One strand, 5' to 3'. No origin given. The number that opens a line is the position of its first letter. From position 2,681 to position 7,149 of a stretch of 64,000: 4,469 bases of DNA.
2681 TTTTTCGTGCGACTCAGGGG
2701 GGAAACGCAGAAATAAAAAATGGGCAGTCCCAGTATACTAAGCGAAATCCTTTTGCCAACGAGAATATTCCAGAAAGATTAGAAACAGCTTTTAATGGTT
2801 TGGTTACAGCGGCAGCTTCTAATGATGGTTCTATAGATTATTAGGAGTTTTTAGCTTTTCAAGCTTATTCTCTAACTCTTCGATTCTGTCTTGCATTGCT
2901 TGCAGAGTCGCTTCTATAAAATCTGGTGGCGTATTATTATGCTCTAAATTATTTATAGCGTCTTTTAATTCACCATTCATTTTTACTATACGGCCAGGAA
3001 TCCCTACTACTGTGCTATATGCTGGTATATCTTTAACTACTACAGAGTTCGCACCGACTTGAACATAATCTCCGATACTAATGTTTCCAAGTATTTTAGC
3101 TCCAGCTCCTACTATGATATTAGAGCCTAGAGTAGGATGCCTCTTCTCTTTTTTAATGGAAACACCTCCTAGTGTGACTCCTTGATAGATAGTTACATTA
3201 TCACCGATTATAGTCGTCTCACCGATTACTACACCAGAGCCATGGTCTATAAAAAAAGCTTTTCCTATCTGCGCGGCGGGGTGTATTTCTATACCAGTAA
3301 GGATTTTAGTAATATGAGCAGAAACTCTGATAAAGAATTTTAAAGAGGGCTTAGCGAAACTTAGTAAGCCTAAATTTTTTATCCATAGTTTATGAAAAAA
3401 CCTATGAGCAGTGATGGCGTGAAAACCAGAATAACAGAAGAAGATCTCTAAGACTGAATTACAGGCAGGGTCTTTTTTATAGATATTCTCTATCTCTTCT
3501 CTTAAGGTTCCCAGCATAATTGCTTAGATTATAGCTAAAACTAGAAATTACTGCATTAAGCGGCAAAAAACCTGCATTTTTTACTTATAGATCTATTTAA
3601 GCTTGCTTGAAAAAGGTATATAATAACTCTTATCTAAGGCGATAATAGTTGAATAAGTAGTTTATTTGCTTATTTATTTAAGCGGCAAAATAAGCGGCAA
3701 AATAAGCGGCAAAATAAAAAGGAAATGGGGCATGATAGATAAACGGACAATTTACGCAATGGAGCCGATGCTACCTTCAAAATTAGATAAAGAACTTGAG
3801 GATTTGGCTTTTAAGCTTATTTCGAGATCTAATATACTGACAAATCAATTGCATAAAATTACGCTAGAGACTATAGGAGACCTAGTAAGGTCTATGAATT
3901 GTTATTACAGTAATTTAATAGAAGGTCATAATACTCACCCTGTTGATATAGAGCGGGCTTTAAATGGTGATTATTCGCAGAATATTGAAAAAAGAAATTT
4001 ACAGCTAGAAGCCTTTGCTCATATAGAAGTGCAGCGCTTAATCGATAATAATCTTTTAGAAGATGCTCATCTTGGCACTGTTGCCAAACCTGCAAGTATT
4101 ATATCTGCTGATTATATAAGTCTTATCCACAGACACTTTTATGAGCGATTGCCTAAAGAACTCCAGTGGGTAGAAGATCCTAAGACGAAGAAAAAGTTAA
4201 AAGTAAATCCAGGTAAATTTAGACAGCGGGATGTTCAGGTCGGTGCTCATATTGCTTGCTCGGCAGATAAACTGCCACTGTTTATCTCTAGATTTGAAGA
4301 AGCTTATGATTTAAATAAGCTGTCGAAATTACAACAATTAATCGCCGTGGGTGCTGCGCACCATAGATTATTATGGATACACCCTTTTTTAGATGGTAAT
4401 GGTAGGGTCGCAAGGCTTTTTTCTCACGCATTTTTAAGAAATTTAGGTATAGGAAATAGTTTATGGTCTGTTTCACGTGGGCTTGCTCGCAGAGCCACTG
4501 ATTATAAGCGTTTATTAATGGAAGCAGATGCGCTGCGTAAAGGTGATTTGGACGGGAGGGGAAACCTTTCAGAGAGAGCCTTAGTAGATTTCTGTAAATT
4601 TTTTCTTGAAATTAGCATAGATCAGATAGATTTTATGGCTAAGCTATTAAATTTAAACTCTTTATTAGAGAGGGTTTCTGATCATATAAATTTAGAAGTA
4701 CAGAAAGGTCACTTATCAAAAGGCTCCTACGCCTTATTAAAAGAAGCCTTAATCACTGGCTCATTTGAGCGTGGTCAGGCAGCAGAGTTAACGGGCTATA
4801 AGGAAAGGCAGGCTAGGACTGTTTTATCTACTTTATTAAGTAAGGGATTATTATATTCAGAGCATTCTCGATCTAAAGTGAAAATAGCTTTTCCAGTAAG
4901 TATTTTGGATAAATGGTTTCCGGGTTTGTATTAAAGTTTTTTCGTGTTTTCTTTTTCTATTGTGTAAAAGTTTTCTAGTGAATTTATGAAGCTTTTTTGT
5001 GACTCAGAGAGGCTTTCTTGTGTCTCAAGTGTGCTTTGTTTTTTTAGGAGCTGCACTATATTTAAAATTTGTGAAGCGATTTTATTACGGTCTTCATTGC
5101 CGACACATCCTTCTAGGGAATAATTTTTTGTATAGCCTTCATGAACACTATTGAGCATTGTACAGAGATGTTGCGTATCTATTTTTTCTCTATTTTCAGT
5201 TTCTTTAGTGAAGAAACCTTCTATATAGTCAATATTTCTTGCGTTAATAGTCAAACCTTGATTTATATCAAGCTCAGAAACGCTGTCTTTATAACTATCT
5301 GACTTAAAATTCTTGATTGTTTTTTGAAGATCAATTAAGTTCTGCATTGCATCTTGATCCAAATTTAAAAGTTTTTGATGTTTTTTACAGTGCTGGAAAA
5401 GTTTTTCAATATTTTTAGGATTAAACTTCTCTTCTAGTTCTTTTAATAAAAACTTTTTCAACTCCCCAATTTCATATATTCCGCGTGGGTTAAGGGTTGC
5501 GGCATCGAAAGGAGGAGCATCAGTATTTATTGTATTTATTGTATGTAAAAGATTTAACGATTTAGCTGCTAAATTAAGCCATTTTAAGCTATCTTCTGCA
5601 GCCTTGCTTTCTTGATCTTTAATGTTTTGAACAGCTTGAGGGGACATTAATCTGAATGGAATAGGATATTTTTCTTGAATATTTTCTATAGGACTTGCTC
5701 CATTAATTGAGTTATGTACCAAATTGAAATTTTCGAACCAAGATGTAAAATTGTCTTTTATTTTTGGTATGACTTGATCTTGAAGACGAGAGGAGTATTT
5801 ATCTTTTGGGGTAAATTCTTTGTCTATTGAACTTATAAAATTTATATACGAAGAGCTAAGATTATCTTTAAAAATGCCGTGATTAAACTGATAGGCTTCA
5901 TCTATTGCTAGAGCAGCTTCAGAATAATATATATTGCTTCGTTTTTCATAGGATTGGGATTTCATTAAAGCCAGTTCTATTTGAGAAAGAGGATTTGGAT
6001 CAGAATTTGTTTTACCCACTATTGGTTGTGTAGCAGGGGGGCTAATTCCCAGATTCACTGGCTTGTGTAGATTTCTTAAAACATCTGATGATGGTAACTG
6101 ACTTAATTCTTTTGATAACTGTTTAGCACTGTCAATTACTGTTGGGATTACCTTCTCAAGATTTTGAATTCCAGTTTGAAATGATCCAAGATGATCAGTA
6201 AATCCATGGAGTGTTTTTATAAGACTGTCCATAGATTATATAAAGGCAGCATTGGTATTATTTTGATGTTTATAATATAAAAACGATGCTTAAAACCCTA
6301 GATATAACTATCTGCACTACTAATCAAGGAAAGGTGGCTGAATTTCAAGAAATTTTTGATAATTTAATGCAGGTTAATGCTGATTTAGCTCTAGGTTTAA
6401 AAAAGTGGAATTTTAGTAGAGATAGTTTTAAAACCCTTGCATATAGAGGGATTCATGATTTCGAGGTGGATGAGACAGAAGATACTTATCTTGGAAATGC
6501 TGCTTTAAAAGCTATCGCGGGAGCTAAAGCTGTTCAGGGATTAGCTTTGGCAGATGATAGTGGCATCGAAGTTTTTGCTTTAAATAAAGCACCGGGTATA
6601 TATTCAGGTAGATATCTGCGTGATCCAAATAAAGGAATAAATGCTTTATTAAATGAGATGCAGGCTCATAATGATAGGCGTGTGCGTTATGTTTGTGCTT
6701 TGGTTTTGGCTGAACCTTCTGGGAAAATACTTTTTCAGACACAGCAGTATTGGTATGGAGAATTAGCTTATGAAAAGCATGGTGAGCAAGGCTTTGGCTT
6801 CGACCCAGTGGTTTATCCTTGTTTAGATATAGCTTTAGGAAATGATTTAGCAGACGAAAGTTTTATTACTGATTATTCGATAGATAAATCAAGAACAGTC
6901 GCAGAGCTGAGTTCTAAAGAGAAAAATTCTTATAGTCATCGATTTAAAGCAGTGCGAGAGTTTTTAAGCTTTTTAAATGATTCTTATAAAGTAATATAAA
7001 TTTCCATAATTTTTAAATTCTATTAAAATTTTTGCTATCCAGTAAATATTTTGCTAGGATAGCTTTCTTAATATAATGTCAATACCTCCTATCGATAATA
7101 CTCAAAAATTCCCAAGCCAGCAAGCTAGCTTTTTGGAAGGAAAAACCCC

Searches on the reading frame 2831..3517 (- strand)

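Call 90: search_protein_families(library=pfam, proteins=[window:2831-3517:-], max_evalue=0.00001)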
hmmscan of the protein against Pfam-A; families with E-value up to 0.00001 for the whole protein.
window:2831-3517:- (228 aa): 1 family
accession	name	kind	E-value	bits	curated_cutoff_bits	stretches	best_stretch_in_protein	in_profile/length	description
PF00132.30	Hexapep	-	2.5e-11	43.2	27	1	127-160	1-34/36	Bacterial transferase hexapeptide (six repeats)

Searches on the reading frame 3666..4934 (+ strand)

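Call 90: search_protein_families(library=pfam, proteins=[window:3666-4934:+], max_evalue=0.00001)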
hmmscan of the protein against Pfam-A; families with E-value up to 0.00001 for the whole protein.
window:3666-4934:+ (422 aa): 1 family
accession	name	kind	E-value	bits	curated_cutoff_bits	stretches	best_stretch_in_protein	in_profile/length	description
PF02661.23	Fic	-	5.6e-16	59.6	24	1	146-257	2-93/93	Fic/DOC family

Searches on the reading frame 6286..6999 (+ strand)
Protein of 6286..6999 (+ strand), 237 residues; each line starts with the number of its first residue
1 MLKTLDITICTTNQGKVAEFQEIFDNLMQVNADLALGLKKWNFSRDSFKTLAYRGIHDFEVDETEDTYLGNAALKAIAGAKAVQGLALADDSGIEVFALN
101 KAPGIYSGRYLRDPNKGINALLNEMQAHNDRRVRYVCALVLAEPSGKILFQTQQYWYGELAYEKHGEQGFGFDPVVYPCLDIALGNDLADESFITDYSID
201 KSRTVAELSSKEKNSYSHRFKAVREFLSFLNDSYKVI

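Call 90: search_protein_families(library=pfam, proteins=[window:6286-6999:+], max_evalue=0.00001)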
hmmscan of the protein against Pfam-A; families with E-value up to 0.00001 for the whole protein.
window:6286-6999:+ (237 aa): 1 family
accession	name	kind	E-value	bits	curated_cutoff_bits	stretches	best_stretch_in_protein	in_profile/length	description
PF01725.21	Ham1p_like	-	6.4e-44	150.5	22.5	1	7-228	1-185/186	Ham1 family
